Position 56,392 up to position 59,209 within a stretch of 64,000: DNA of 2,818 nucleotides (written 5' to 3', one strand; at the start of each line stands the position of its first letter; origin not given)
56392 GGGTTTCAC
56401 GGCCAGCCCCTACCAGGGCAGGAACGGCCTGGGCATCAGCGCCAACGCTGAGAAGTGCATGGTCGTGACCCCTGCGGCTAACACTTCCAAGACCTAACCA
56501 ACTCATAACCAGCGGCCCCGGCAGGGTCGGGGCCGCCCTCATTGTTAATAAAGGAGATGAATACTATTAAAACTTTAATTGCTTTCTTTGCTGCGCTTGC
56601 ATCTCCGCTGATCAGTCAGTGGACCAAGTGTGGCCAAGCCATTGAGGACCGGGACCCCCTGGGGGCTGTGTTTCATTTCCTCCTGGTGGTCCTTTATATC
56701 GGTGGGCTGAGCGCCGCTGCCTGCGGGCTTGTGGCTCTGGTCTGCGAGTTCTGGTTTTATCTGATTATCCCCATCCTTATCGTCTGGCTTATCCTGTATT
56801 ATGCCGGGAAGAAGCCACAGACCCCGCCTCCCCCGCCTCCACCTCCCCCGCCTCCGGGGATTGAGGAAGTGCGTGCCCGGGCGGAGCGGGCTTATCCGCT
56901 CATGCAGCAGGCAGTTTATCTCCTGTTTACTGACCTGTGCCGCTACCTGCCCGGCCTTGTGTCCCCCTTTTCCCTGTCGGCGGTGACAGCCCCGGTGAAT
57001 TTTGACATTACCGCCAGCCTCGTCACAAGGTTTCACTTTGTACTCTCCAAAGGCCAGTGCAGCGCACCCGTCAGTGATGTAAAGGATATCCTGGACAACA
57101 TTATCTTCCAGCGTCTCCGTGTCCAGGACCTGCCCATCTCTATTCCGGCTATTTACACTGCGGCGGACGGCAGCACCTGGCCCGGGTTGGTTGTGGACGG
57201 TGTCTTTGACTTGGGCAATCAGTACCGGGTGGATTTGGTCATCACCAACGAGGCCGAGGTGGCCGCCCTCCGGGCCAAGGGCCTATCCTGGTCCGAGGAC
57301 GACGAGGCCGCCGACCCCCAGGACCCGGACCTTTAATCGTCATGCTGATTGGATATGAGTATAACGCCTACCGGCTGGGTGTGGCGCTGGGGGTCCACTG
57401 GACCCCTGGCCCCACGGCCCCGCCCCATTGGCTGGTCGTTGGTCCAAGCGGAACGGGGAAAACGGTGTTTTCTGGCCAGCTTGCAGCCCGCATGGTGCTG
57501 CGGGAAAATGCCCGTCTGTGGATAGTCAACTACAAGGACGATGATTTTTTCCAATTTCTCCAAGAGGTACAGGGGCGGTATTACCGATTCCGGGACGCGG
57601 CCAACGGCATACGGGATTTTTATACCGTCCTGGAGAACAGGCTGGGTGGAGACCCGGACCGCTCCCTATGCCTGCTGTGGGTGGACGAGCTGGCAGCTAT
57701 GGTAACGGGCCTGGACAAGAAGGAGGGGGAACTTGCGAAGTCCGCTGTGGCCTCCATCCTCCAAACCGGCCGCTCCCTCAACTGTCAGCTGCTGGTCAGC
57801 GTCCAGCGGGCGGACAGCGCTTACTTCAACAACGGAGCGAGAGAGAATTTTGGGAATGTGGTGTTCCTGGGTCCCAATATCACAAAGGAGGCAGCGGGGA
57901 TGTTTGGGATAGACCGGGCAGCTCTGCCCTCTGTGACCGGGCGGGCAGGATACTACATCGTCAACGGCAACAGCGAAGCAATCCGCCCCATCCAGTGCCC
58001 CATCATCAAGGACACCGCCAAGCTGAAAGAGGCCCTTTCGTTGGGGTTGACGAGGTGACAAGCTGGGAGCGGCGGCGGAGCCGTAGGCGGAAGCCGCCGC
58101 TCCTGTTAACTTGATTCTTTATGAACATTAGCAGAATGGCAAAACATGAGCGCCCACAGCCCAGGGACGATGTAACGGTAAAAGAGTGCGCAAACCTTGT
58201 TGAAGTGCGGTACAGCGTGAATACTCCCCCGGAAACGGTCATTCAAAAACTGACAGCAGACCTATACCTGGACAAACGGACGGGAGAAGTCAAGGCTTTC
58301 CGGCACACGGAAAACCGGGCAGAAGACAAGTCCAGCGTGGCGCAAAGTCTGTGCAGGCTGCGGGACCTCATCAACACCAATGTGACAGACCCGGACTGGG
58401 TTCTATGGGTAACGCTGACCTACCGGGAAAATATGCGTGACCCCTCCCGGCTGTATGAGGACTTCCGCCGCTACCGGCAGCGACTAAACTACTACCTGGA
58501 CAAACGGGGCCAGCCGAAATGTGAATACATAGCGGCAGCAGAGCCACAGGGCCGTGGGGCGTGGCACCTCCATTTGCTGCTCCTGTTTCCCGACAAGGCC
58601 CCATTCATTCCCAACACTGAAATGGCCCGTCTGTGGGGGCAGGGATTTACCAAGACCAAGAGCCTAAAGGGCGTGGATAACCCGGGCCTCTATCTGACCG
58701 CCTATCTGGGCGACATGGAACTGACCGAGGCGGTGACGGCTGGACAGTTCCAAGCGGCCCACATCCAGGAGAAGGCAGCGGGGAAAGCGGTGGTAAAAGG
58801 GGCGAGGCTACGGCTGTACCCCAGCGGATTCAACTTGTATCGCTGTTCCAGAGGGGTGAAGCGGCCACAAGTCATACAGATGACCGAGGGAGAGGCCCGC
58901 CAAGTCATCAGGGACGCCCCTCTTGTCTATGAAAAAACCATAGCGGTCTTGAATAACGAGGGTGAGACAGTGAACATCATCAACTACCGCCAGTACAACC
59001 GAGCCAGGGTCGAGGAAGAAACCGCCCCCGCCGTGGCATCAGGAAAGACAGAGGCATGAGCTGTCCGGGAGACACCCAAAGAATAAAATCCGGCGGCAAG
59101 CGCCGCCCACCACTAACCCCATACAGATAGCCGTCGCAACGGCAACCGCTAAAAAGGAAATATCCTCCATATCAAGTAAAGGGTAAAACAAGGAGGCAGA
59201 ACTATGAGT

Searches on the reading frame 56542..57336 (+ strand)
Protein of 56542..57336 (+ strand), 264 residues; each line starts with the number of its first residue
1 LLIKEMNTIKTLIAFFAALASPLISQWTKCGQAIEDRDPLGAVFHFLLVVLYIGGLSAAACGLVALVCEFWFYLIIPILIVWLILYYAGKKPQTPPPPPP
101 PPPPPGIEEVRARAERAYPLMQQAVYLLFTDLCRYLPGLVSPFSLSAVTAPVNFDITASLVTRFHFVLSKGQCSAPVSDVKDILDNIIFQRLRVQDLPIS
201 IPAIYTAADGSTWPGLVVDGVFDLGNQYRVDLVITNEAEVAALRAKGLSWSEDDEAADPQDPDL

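Call 3: search_protein_families(library=pfam, proteins=[window:56542-57336:+], max_evalue=1)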
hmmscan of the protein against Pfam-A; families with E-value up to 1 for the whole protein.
window:56542-57336:+ (264 aa): 1 family
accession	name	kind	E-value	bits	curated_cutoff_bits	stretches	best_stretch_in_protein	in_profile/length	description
PF22812.1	CR_prot_dom_plant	-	0.041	14.8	34.1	1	94-109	3-18/71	Plant cysteine-rich protein domain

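Call 4: search_protein_families(library=ncbifam, proteins=[window:56542-57336:+], max_evalue=1)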
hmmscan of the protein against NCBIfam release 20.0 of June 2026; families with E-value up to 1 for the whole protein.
window:56542-57336:+ (264 aa): 0 families

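Call 28: search_protein_families(library=padloc, proteins=[window:56542-57336:+], max_evalue=1)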
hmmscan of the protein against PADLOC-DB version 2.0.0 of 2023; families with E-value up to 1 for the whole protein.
window:56542-57336:+ (264 aa): 0 families

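Call 29: search_protein_families(library=phrogs, proteins=[window:56542-57336:+], max_evalue=1)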
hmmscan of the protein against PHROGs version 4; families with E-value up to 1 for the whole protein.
window:56542-57336:+ (264 aa): 2 families
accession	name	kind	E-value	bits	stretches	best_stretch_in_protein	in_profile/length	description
phrog_31856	-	unknown function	0.16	12.9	1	91-118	7-34/177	-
phrog_2798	-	unknown function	0.21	12.8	1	70-91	5-27/53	-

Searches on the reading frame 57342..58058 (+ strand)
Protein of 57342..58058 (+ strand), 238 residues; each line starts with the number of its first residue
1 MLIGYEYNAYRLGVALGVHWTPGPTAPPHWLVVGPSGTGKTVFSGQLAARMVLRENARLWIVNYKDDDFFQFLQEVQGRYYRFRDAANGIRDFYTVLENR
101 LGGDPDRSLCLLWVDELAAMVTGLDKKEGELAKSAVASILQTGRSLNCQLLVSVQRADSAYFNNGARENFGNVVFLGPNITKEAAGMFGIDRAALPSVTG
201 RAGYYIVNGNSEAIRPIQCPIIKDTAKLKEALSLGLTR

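Call 3: search_protein_families(library=pfam, proteins=[window:57342-58058:+], max_evalue=1)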
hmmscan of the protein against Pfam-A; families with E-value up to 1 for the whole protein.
window:57342-58058:+ (238 aa): 19 families
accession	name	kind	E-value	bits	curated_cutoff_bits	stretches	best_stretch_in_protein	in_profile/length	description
PF00004.35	AAA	-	0.00053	20.9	21.2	1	31-141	2-90/131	ATPase family associated with various cellular activities (AAA)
PF13481.12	AAA_25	-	0.0008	19.5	27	1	31-54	37-60/195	AAA domain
PF13191.12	AAA_16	-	0.0013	19.7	32.6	1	26-134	23-115/167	AAA ATPase domain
PF25199.1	nSTAND_NTPase5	-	0.0026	18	34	1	25-77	39-91/145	Novel STAND NTPase 5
PF12846.13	AAA_10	-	0.0041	16.6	27.5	1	26-79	20-74/362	AAA-like domain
PF07728.20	AAA_5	-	0.0085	16.5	22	1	30-65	2-34/139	AAA domain (dynein-related subfamily)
PF00910.28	RNA_helicase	-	0.016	16.2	21.5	1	31-71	2-45/105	RNA helicase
PF13401.12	AAA_22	-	0.026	15.3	27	1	31-116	9-65/130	AAA domain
PF13238.12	AAA_18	-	0.058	14.3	29.4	1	31-53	2-28/128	AAA domain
PF13671.12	AAA_33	-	0.063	14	27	1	30-56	2-31/143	AAA domain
PF19975.5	DO-GTPase1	-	0.063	13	27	1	31-81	1-48/271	Double-GTPase 1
PF01580.24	FtsK_SpoIIIE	-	0.064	13.1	24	1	26-49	38-61/221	FtsK/SpoIIIE family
PF13521.12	AAA_28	-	0.088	13.5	27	1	32-61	4-36/164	AAA domain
PF02562.22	PhoH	-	0.1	12.5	27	1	32-58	24-50/205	PhoH-like protein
PF12775.13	AAA_7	-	0.12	12.4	25.8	1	29-51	35-57/181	P-loop containing dynein motor region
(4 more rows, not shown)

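Call 4: search_protein_families(library=ncbifam, proteins=[window:57342-58058:+], max_evalue=1)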
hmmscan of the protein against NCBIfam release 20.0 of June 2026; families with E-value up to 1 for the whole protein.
window:57342-58058:+ (238 aa): 15 families
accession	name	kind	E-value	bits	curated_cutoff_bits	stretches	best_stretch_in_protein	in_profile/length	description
NF041214.1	plasmid_TraB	equivalog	0.00034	19.2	800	1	130-183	361-414/639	plasmid transfer protein TraB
NF041017.1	DNA_import_CedB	equivalog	0.0005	18.8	700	1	17-67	265-315/590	DNA import protein CedB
NF010404.0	PRK13830.1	subfamily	0.003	15.3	810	1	29-121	458-550/818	conjugal transfer protein TrbE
NF011312.0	PRK14723.1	equivalog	0.0065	15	951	1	32-57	190-215/768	flagellar biosynthesis regulator FlhF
TIGR03925.1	T7SS_EccC_b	equivalog_domain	0.012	13.9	346.55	1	26-101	360-439/564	type VII secretion protein EccCb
TIGR00929.1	VirB4_CagE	subfamily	0.012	13.8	643.1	1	29-86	439-495/792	VirB4 family type IV secretion/conjugal transfer ATPase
NF011310.0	PRK14721.1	equivalog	0.028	13.7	725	1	32-57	196-221/423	flagellar biosynthesis regulator FlhF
NF047389.1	ATPase_Sll1717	subfamily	0.032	13.4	75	1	28-75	30-74/454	P-loop ATPase, Sll1717 family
TIGR03499.1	FlhF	equivalog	0.056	13.4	174.15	1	31-59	202-231/286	flagellar biosynthesis GTPase FlhF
TIGR02746.1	TraC-F-type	equivalog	0.093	10.6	567.05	1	31-95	434-496/800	type IV secretion system protein TraC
TIGR02902.1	spore_lonB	equivalog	0.15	10.6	723.3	1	26-83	85-134/531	ATP-dependent protease LonB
TIGR00959.1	ffh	equivalog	0.17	10.7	473.2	1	25-58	97-130/428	signal recognition particle protein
NF042943.1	HerA_antiphage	equivalog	0.18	10.3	800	0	29-63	158-192/566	anti-phage-associated helicase HerA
NF010447.0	PRK13873.1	equivalog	0.23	9.3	1020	1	29-65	443-479/815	conjugal transfer protein TrbE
NF009067.0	PRK12402.1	equivalog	0.25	10.3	317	1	28-64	37-74/340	replication factor C small subunit 2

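Call 28: search_protein_families(library=padloc, proteins=[window:57342-58058:+], max_evalue=1)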
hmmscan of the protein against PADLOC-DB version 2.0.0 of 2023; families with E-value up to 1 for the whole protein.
window:57342-58058:+ (238 aa): 3 families
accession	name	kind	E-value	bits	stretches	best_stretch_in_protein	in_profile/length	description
PDLC04140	mad8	-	1e-11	42.9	2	27-78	27-76/314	mads_8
PDLC01515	Csx3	-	0.017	12.7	1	30-67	9-45/183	"CAS-I,CAS-III; associated"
PDLC02185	HerA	-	0.031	11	1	29-62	166-199/585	-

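Call 29: search_protein_families(library=phrogs, proteins=[window:57342-58058:+], max_evalue=1)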
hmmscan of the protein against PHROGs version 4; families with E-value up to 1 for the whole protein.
window:57342-58058:+ (238 aa): 17 families
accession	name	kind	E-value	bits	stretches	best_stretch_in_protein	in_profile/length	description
phrog_1358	-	moron, auxiliary metabolic gene and host takeover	4.4e-08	32.1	1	28-224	604-816/1382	FtsK/SpoIIIE-like protein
phrog_2666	-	head and packaging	0.0001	22.1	1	29-157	323-465/555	terminase large subunit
phrog_3757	-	unknown function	0.0094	16.4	1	29-51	128-150/367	-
phrog_24831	-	unknown function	0.027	14.1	1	29-179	294-447/700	-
phrog_16593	-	DNA, RNA and nucleotide metabolism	0.064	12.6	1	19-55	551-587/823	DNA primase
phrog_6891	-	other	0.091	13.3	1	29-51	44-66/310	ATPase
phrog_7035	-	unknown function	0.092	12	0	29-59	213-244/969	-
phrog_170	-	other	0.093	13.1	1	30-55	93-118/323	PhoH-like phosphate starvation-inducible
phrog_168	-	DNA, RNA and nucleotide metabolism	0.13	12.9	1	27-72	42-83/314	clamp loader of DNA polymerase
phrog_4871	-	other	0.13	11.6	1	30-52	499-521/764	ATP-dependent protease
phrog_2376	-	other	0.14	12.4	1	32-77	79-125/363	ATPase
phrog_3277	-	DNA, RNA and nucleotide metabolism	0.21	12.4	1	31-64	14-47/168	DnaC-like helicase loader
phrog_2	-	head and packaging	0.22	11.2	1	31-120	281-375/807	terminase large subunit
phrog_13260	-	unknown function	0.23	11.3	1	30-76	43-89/497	-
phrog_239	-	DNA, RNA and nucleotide metabolism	0.26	11.1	1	30-59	361-390/801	DNA primase/helicase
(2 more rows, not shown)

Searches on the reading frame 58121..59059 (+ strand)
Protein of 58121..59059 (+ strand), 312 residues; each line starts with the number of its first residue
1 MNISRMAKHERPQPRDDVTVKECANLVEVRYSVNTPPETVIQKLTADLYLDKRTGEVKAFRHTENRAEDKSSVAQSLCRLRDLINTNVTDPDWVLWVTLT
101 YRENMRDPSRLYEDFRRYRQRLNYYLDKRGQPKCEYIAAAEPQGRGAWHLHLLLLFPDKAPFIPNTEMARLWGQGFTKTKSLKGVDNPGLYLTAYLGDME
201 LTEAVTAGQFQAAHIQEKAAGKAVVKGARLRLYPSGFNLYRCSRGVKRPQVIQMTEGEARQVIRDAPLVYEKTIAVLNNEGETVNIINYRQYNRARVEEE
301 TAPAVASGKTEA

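Call 28: search_protein_families(library=padloc, proteins=[window:58121-59059:+], max_evalue=1)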
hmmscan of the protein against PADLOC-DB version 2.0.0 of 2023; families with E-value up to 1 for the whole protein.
window:58121-59059:+ (312 aa): 0 families

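Call 29: search_protein_families(library=phrogs, proteins=[window:58121-59059:+], max_evalue=1)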
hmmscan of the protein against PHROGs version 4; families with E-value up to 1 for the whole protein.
window:58121-59059:+ (312 aa): 2 families
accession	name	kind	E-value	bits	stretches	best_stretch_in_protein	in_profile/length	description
phrog_3419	-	DNA, RNA and nucleotide metabolism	2.1e-17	64.6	1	59-260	69-243/289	rolling circle DNA replication initiation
phrog_3584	-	DNA, RNA and nucleotide metabolism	2.1e-13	51.3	1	69-260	46-204/265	replication initiation protein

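Call 63: search_protein_families(library=pfam, proteins=[window:58121-59059:+], max_evalue=0.1)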
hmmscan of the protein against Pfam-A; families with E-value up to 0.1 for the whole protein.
window:58121-59059:+ (312 aa): 2 families
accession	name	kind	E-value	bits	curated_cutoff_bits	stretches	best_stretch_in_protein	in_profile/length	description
PF23343.2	REP_ORF2-G2P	-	4.7e-21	75.4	27.8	1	95-197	2-96/99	Replication-associated protein ORF2/G2P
PF20199.4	RepSA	-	0.0028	17.3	34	1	129-154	200-225/438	Replication initiator protein, pSAM2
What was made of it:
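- Closest known: Spd spread proteins of actinomycete integrative and conjugative elements. Same: Several small membrane proteins sit next to an FtsK-like translocase, an RCR-type Rep (weak RepSA hit, call 63) and an integrase.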

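Call 68: find_related_loci(query=A7, collection=metagenome_contigs, flank=8000)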
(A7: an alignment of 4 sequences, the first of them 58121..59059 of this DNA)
Query A7 (312 aa) in metagenome_contigs; peptide patterns used: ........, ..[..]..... (x = any residue, [..] = any of these).
120 stretches matched a pattern; 48 encode a relative of the query (tblastn E <= 1e-3); 48 distinct loci.
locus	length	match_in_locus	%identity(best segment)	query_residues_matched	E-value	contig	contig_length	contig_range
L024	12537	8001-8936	91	1-312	0e+0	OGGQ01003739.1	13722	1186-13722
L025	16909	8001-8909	67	1-297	2e-133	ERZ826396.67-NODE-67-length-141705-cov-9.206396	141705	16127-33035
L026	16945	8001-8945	66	1-308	1e-132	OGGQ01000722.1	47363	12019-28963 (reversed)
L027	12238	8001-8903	65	1-295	1e-132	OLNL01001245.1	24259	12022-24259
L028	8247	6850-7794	66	1-308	1e-132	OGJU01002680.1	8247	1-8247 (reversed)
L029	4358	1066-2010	66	1-308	9e-135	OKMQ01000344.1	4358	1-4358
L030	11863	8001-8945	66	1-308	1e-132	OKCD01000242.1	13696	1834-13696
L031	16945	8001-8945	66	1-308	1e-132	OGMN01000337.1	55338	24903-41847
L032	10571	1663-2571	66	1-297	1e-132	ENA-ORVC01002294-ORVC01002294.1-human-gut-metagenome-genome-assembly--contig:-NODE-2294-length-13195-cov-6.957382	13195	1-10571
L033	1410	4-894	67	8-297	5e-144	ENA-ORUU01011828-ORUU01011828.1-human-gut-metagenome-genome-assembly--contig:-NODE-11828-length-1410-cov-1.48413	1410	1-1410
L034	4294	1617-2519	64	1-300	7e-134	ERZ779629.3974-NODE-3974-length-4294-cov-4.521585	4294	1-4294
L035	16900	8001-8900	64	1-299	2e-131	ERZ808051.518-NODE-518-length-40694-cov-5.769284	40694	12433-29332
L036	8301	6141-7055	65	1-298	7e-130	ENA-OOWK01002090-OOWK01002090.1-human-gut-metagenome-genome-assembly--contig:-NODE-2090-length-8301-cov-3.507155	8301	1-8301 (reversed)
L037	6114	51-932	67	14-300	6e-130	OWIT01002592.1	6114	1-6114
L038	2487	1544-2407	66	14-295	5e-136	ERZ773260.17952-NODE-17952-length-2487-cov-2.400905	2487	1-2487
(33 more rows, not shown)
